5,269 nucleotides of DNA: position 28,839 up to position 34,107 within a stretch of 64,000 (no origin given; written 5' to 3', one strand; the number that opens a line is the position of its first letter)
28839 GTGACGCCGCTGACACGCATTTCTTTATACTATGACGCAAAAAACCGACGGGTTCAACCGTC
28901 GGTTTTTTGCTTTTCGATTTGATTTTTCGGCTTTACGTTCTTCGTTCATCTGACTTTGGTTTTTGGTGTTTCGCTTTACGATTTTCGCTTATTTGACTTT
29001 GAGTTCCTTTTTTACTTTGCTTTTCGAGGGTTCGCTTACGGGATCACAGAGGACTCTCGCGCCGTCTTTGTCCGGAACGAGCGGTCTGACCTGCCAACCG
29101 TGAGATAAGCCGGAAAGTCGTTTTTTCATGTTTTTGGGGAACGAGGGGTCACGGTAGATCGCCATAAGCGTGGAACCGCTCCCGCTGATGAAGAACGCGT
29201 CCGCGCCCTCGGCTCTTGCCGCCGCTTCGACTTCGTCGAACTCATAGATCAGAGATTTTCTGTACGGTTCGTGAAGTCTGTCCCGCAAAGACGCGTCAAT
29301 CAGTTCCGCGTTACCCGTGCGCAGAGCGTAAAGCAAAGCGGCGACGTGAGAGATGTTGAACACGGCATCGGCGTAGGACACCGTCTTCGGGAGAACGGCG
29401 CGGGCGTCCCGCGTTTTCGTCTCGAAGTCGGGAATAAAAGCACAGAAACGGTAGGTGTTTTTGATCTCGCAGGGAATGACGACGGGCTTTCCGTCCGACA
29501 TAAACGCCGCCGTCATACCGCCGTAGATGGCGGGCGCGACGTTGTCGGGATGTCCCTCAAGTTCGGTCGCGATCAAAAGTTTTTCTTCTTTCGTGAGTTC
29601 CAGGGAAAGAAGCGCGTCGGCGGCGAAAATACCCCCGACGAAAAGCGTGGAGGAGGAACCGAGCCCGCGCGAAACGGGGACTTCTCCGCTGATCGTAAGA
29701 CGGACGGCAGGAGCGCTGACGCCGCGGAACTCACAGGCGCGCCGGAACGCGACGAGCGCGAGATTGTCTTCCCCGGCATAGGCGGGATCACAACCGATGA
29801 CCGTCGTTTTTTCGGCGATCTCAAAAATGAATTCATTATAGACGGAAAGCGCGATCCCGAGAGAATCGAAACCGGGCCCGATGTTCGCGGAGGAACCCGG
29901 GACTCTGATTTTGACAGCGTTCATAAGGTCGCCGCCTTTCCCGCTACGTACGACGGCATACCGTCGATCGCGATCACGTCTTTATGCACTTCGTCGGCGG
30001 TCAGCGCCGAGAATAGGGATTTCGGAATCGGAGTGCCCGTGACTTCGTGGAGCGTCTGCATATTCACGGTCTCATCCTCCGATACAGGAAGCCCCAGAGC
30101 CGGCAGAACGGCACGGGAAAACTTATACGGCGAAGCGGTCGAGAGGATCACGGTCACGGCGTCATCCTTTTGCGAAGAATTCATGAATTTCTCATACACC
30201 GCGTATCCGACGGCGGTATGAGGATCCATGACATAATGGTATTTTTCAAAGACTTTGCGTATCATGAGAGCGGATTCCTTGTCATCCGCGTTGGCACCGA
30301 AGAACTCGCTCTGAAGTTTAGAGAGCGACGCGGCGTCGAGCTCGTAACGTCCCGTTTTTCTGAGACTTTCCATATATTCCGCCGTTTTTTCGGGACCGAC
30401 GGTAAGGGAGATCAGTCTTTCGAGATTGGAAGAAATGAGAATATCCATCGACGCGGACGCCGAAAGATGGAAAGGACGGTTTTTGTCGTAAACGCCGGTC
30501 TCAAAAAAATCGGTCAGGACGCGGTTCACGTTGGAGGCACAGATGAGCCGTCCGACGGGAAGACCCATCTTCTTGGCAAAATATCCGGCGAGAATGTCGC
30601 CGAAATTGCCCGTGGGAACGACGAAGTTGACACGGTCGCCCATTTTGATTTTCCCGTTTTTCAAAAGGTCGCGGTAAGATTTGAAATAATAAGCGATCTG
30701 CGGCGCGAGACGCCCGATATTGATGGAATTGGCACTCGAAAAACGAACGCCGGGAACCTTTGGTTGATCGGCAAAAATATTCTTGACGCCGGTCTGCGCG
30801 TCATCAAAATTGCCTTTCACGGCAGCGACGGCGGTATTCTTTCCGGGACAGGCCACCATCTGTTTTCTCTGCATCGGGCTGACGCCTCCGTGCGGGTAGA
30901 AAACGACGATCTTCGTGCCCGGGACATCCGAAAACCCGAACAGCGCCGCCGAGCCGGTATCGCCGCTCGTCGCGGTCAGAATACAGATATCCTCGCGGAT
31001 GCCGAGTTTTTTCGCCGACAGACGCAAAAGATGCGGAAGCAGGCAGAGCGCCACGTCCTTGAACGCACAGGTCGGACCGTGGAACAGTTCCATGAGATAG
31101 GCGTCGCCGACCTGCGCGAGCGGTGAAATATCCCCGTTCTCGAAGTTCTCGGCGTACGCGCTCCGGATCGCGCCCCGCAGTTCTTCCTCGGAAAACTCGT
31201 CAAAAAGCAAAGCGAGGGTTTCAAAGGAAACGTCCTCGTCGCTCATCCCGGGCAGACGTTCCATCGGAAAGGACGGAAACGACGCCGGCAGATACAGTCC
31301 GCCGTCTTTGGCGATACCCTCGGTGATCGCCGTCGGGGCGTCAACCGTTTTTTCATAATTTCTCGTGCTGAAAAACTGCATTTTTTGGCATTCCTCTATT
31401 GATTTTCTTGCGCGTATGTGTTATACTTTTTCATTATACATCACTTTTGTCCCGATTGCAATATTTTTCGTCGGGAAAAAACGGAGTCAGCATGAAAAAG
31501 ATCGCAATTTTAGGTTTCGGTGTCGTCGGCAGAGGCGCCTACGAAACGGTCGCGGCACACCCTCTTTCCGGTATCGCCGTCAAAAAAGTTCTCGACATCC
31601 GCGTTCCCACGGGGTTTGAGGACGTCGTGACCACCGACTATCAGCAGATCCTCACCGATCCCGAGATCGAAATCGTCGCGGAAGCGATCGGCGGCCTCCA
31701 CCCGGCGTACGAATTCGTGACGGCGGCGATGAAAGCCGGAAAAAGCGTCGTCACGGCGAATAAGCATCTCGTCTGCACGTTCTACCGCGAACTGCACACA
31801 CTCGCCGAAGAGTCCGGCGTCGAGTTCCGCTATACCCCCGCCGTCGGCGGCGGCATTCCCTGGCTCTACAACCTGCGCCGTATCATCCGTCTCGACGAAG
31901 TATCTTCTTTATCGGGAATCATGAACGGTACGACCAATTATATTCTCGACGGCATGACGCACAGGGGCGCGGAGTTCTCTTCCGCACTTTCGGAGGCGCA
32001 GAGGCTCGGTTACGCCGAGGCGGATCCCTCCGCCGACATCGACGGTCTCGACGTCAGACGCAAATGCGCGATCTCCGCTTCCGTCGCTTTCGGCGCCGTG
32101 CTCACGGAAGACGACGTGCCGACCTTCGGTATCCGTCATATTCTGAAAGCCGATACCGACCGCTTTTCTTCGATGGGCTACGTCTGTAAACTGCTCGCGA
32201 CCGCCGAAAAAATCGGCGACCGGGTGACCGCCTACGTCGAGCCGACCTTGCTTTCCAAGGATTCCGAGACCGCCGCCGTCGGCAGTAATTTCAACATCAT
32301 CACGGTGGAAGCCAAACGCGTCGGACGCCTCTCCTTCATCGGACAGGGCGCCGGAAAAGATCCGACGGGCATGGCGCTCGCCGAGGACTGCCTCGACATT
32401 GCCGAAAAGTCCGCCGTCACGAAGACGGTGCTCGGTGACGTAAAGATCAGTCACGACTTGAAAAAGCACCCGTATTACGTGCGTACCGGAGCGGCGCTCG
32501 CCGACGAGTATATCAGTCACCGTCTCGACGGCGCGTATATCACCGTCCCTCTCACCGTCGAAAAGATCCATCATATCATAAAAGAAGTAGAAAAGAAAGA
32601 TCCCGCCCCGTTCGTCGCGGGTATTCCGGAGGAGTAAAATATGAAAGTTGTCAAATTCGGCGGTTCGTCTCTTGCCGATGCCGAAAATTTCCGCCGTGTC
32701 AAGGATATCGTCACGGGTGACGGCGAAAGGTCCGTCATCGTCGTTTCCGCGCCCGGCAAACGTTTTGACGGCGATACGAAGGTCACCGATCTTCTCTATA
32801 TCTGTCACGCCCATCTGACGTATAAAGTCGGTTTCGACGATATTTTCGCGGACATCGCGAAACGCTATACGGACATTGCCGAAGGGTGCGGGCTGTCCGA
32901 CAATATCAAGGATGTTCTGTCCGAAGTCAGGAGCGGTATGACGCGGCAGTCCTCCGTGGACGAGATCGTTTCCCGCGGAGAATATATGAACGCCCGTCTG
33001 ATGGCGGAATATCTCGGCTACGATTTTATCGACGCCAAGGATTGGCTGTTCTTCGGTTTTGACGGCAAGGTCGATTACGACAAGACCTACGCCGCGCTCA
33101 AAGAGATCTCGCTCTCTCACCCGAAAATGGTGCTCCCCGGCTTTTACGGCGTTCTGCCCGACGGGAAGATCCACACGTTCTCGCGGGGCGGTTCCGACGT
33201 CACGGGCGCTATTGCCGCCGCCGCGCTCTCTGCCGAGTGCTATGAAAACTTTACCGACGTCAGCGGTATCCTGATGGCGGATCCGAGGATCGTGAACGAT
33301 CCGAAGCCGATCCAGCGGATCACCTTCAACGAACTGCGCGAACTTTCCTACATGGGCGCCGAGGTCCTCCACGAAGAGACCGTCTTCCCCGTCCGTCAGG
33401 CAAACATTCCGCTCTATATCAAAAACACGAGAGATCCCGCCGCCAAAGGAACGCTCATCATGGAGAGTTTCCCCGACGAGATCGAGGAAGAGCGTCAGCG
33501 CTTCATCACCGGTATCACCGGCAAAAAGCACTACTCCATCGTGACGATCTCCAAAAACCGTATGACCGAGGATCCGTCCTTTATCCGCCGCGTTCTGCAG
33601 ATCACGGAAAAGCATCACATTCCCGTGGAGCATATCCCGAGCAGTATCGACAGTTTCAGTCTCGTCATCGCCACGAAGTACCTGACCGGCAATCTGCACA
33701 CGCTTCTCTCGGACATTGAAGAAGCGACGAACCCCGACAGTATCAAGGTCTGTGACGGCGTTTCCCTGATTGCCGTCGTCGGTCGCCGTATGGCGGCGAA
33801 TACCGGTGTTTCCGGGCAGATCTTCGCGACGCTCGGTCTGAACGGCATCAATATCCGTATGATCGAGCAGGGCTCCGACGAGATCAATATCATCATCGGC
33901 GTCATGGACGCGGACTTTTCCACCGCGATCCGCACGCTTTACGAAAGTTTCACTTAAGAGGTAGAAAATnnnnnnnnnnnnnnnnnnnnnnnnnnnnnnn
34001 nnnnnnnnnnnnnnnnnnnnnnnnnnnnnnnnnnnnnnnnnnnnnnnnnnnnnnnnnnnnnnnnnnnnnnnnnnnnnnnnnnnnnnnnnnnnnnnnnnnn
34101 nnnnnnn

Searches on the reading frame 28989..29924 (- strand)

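Call 54: search_protein_families(library=pfam, proteins=[window:28989-29924:-], max_evalue=0.0001)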
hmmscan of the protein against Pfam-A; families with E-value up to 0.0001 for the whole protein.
window:28989-29924:- (311 aa): 2 families
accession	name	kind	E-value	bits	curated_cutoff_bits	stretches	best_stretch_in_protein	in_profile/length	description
PF00288.32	GHMP_kinases_N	-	1.9e-16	60.5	22.3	1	55-136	2-87/87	GHMP kinases N terminal domain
PF08544.19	GHMP_kinases_C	-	3.2e-08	34.3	21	1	198-270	2-79/85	GHMP kinases C terminal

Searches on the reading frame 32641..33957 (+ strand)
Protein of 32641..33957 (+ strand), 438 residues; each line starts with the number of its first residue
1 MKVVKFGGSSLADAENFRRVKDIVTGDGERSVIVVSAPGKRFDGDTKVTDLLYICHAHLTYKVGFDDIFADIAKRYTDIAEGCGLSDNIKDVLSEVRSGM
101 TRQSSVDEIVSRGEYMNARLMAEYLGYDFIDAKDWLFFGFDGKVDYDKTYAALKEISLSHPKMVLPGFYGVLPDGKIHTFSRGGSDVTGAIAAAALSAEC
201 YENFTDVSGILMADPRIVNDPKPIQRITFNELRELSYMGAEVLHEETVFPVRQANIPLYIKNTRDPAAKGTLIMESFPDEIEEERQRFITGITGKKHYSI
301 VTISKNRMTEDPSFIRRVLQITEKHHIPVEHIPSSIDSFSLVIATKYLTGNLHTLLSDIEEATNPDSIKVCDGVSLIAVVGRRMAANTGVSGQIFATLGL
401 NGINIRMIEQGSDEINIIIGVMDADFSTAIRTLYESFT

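Call 57: search_protein_families(library=pfam, proteins=[window:32641-33957:+], max_evalue=0.001)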
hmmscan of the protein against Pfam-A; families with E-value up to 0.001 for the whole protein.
window:32641-33957:+ (438 aa): 4 families
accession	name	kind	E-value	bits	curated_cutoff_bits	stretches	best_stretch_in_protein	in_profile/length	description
PF00696.33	AA_kinase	-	1.4e-37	130.1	24.9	1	2-262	3-234/234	Amino acid kinase family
PF22468.2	ACT_9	-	6.3e-21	74.3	27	1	377-437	1-61/61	ACT domain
PF13840.12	ACT_7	-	9.3e-06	25.8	27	1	372-434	4-64/65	ACT domain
PF01842.31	ACT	-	1e-05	25.6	27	1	389-426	12-54/66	ACT domain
